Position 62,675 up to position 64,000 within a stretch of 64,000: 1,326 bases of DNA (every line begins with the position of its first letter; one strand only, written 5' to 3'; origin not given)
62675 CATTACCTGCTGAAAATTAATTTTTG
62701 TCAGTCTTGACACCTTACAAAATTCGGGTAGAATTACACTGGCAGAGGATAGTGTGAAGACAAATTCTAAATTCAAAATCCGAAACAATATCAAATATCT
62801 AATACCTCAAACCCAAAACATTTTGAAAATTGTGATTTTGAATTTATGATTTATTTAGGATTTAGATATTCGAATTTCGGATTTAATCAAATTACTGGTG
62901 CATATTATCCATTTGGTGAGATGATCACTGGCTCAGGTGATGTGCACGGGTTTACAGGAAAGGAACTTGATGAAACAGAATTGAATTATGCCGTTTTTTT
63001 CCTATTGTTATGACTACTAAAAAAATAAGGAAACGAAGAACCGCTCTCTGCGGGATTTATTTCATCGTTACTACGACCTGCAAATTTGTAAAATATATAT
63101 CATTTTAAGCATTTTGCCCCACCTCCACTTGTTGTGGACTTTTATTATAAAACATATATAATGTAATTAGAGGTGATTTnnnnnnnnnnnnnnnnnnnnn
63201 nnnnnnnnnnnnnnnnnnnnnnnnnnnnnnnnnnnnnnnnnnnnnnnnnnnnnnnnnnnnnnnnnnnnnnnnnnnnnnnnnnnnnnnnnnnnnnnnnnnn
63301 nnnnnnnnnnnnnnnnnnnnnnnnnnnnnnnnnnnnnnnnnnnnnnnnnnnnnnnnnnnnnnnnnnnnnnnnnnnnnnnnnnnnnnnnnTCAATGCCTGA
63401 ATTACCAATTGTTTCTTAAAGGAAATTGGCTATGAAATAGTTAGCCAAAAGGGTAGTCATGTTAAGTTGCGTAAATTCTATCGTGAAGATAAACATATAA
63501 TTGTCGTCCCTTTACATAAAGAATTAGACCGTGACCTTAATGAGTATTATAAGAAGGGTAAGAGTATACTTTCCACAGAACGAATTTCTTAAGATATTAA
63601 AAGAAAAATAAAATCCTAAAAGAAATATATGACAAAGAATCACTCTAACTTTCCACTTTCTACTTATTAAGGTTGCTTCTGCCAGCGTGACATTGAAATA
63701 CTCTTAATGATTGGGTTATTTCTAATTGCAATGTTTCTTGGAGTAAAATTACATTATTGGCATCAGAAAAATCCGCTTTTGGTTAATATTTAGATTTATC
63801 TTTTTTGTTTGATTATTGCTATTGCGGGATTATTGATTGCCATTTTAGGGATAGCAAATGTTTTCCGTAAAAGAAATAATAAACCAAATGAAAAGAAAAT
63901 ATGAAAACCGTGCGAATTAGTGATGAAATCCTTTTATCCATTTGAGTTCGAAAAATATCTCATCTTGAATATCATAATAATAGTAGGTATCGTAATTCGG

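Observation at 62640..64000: Decayed polymorphic-toxin/TA islet: Rhs core remnant, hicB, frameshifted hicA and small hydrophobic peptides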

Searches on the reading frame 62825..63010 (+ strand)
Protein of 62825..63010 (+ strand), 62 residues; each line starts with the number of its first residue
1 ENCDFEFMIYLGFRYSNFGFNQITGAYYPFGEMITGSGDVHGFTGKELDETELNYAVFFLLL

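Call 6: search_protein_families(library=pfam, proteins=[window:62825-63010:+], max_evalue=10)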
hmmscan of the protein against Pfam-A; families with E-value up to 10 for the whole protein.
seq(62 aa): 0 families

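Call 7: search_protein_families(library=ncbifam, proteins=[window:62825-63010:+], max_evalue=10)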
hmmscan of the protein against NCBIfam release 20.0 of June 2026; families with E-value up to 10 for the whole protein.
seq(62 aa): 0 families

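Call 17: find_homologous_proteins(query=window:62846-63010:+, max_evalue=0.01)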
Query seq(55 aa) (55 aa): 1 proteins with E <= 0.01 among 1 candidates.
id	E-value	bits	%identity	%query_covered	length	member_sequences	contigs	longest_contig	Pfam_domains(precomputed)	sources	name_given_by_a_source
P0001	1.1e-29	118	100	100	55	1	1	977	-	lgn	-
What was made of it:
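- Tried and rejected: It found only itself, because the word index is too insensitive for a 32-residue relic (call 17).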

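Call 18: search_solved_structures(query=window:62825-63010:+, max_evalue=10, show_alignments=5)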
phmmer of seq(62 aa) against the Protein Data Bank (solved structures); distinct sequences matched with E-value up to 10: 0.
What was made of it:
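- Tried and rejected: Nothing (call 18).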

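Call 21: find_related_loci(query=window:62846-63010:+, collection=genome_contigs, flank=6000)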
Query seq(55 aa) (55 aa) in genome_contigs; peptide patterns used: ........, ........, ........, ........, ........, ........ (x = any residue, [..] = any of these).
249 stretches matched a pattern; 3 encode a relative of the query (tblastn E <= 1e-3); 2 distinct loci.
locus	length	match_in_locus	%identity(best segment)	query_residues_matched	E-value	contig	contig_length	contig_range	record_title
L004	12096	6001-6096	91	17-48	6e-17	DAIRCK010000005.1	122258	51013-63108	MAG TPA_asm: bacterium isolate CTOTU1359 NODE_17_length_122258_cov_8.479489, whole genome shotgun sequence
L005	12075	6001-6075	60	20-42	3e-6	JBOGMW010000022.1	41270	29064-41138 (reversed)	MAG: Candidatus Acidiferrales bacterium isolate TC-S_metawrap_bin.120 k127_517547, whole genome shotgun sequence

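Call 37: search_protein_families(library=pfam, proteins=[L004:196-2022:+, L004:3614-5137:+, L004:5854-6717:+, L004:6726-6971:+, L004:2998-3255:+, L004:9049-9276:+, L004:7374-7592:+, L004:7596-8042:+], max_evalue=0.1)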
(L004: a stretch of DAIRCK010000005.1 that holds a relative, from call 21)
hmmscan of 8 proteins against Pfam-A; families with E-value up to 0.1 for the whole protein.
L004:196-2022:+ (608 aa): 1 family
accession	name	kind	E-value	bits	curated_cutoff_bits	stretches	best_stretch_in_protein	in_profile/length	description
PF03527.20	RHS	-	2.7e-08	34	27.9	1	292-322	4-34/38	RHS protein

L004:3614-5137:+ (507 aa): 1 family
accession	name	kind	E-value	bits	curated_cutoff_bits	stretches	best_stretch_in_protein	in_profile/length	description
PF03527.20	RHS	-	2.1e-08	34.3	27.9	1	193-223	4-34/38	RHS protein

L004:5854-6717:+ (287 aa): 1 family
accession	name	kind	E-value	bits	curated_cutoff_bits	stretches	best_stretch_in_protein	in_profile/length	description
PF03527.20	RHS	-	2.5e-10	40.5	27.9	1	29-60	4-35/38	RHS protein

L004:6726-6971:+ (81 aa): 7 families
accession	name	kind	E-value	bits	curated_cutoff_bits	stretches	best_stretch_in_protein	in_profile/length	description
PF07666.16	MpPF26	-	0.0086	16.6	37.2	1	44-79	7-44/75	M penetrans paralogue family 26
PF06305.16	LapA_dom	-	0.0092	16.3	28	0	46-73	20-47/64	Lipopolysaccharide assembly protein A domain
PF01578.25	Cytochrom_C_asm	-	0.016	15.3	29.9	1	14-76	40-107/212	Cytochrome C assembly protein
PF16935.10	Hol_Tox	-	0.018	15.4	23.3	1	51-75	9-33/34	Putative Holin-like Toxin (Hol-Tox)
PF13858.11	DUF4199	-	0.026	15.4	32.3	1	16-73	4-56/165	Protein of unknown function (DUF4199)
PF20563.3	DUF6773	-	0.043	14.1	27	1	10-79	88-158/163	Family of unknown function (DUF6773)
PF19529.4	DUF6057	-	0.055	12.8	29.8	1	7-76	118-185/569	Family of unknown function (DUF6057)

L004:2998-3255:+ (85 aa): 6 families
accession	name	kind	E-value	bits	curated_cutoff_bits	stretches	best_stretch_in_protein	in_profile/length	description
PF10110.14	GPDPase_memb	-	0.0025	17.1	29.6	1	17-82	227-292/321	Membrane domain of glycerophosphoryl diester phosphodiesterase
PF06790.16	UPF0259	-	0.0085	16.4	31.4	1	23-80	119-179/248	Uncharacterised protein family (UPF0259)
PF11204.13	DUF2985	-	0.012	16.1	22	1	40-75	4-41/78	Protein of unknown function (DUF2985)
PF13346.12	ABC2_membrane_5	-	0.012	15.6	25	1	13-76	80-143/205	ABC-2 family transporter protein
PF20712.2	CyanoTRADDas_TM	-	0.048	14.2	24.3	0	50-74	10-34/68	Cyanobacterial TRADD-N associated 2-Transmembrane domain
PF20197.3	DUF6560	-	0.086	13.5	27.8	1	16-62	50-95/174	Family of unknown function (DUF6560)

L004:9049-9276:+ (75 aa): 4 families
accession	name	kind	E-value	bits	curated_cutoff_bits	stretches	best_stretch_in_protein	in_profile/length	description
PF03006.26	HlyIII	-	0.0065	16.6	26.2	1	8-72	97-161/224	Haemolysin-III related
PF24838.2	8xMP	-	0.0077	16.5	30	1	11-74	13-75/136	Octameric membrane protein family (8xMP)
PF13664.11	DUF4149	-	0.0081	16.8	24.6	1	16-74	38-98/102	Domain of unknown function (DUF4149)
PF12576.13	DUF3754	-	0.094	13.1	27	1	17-75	61-115/137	Protein of unknown function (DUF3754)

L004:7374-7592:+ (72 aa): 0 families

L004:7596-8042:+ (148 aa): 1 family
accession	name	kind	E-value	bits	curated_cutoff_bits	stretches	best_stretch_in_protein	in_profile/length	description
PF01850.27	PIN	-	3.7e-13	50.6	23.6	1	13-137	1-118/120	PIN domain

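Call 38: search_protein_families(library=ncbifam, proteins=[L004:196-2022:+, L004:3614-5137:+, L004:5854-6717:+, L004:6726-6971:+, L004:9049-9276:+], max_evalue=0.1)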
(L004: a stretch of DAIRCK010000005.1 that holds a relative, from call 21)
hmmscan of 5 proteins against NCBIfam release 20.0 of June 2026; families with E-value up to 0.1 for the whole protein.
L004:196-2022:+ (608 aa): 2 families
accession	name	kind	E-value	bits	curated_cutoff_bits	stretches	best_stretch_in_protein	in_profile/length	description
TIGR03696.1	Rhs_assc_core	domain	5.8e-19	68.4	32.5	1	316-386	1-75/76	RHS repeat-associated core domain-containing protein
NF041261.1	RHS_core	equivalog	4.6e-08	31.3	2000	1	289-386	1157-1260/1261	RHS element core protein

L004:3614-5137:+ (507 aa): 2 families
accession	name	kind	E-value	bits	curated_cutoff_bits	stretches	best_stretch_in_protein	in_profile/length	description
TIGR03696.1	Rhs_assc_core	domain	1.6e-19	70.2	32.5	1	217-293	1-76/76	RHS repeat-associated core domain-containing protein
NF041261.1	RHS_core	equivalog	2.7e-10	38.7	2000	1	190-293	1157-1261/1261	RHS element core protein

L004:5854-6717:+ (287 aa): 2 families
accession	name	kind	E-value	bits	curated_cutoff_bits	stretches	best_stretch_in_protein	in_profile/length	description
TIGR03696.1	Rhs_assc_core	domain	8e-17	61.5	32.5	2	53-112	1-62/76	RHS repeat-associated core domain-containing protein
NF041261.1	RHS_core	equivalog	4.2e-05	21.5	2000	1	29-99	1160-1236/1261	RHS element core protein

L004:6726-6971:+ (81 aa): 6 families
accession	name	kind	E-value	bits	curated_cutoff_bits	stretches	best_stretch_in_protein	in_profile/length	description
NF033218.1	anchor_AmaP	equivalog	0.005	16.6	55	1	14-75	15-75/166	alkaline shock response membrane anchor protein AmaP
NF047332.1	Chlamy_GarD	equivalog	0.0052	16.1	100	1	15-66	209-252/302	inclusion membrane protein GarD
NF038305.1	HpsJ_fam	subfamily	0.019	14.9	60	1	16-75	50-109/234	HpsJ family protein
NF047496.1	HK_LIC11548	equivalog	0.044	12.5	750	1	5-75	2-69/589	LIC_11548 family sensor histidine kinase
NF050013.1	HpsJ_like_A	equivalog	0.05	13.2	140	1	15-75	49-105/217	HpsJ-like protein, cyanoexosortase A-associated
NF046000.1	MAG1210_fam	subfamily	0.05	12.2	275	1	9-78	62-129/550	MAG1210 family protein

L004:9049-9276:+ (75 aa): 3 families
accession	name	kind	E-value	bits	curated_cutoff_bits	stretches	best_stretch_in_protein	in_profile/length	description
TIGR01065.1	hlyIII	subfamily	0.012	15.2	172.2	1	21-70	97-146/204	hemolysin III family protein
NF007290.0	PRK09759.1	equivalog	0.014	15.4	89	0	43-67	2-25/50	type I toxin-antitoxin system toxin HokA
NF011571.1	PRK14995.1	subfamily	0.079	11.7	701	1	3-65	153-212/493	SmvA family efflux MFS transporter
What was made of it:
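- Weak sub-threshold similarities to holin-like or Hok-type models were seen for the L004 homologs (calls 37, 38).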

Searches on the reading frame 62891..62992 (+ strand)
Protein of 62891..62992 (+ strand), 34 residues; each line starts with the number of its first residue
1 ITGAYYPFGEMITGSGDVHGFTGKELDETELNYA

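Call 19: search_protein_families(library=ncbifam, proteins=[window:62891-62992:+], max_evalue=10)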
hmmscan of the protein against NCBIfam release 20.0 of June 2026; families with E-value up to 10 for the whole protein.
seq(34 aa): 1 family
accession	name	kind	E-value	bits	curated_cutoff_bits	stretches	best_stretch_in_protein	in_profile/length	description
TIGR03696.1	Rhs_assc_core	domain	0.051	14.1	32.5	1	5-33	1-32/76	RHS repeat-associated core domain-containing protein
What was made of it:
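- On Rhs / YD-repeat protein: The fragment alone scores 14.1 bits (E 0.05) against a cut-off of 32.5 and covers profile positions 1-32 of 76 (call 19).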

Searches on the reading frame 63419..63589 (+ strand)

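Call 6: search_protein_families(library=pfam, proteins=[window:63419-63589:+], max_evalue=10)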
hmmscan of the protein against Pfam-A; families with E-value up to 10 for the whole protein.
seq(57 aa): 1 family
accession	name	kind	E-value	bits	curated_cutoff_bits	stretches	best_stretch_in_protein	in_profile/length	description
PF07927.17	HicA_toxin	-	2.3e-08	34.5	27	1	1-38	9-46/58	HicA toxin of bacterial toxin-antitoxin,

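Call 7: search_protein_families(library=ncbifam, proteins=[window:63419-63589:+], max_evalue=10)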
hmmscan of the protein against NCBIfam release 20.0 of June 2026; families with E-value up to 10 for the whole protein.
seq(57 aa): 1 family
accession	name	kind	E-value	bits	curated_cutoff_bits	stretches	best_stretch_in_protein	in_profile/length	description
NF010355.0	PRK13783.1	equivalog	0.067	12.3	445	1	18-54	94-128/404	adenylosuccinate synthase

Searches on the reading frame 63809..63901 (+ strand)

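Call 6: search_protein_families(library=pfam, proteins=[window:63809-63901:+], max_evalue=10)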
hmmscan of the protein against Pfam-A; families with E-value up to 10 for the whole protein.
seq(31 aa): 2 families
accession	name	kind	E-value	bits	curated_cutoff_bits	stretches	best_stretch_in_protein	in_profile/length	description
PF00746.26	Gram_pos_anchor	-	0.019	15.3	20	1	4-25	21-42/43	LPXTG cell wall anchor motif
PF17272.7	DUF5337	-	0.074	13.4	27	1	3-26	50-73/74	Family of unknown function (DUF5337)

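Call 7: search_protein_families(library=ncbifam, proteins=[window:63809-63901:+], max_evalue=10)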
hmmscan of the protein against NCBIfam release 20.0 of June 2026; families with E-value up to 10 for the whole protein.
seq(31 aa): 3 families
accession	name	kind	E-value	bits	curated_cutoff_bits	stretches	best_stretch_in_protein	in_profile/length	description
TIGR01167.1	LPXTG_anchor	domain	0.071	13.8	15.9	1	2-23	12-34/34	LPXTG cell wall anchor domain-containing protein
NF052597.1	FILTED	domain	0.074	13.4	40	1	1-29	6-34/110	FILTED domain-containing surface protein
TIGR03024.1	arch_PEF_CTERM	domain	0.64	10.3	23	1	8-22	10-24/25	PEF-CTERM sorting domain-containing protein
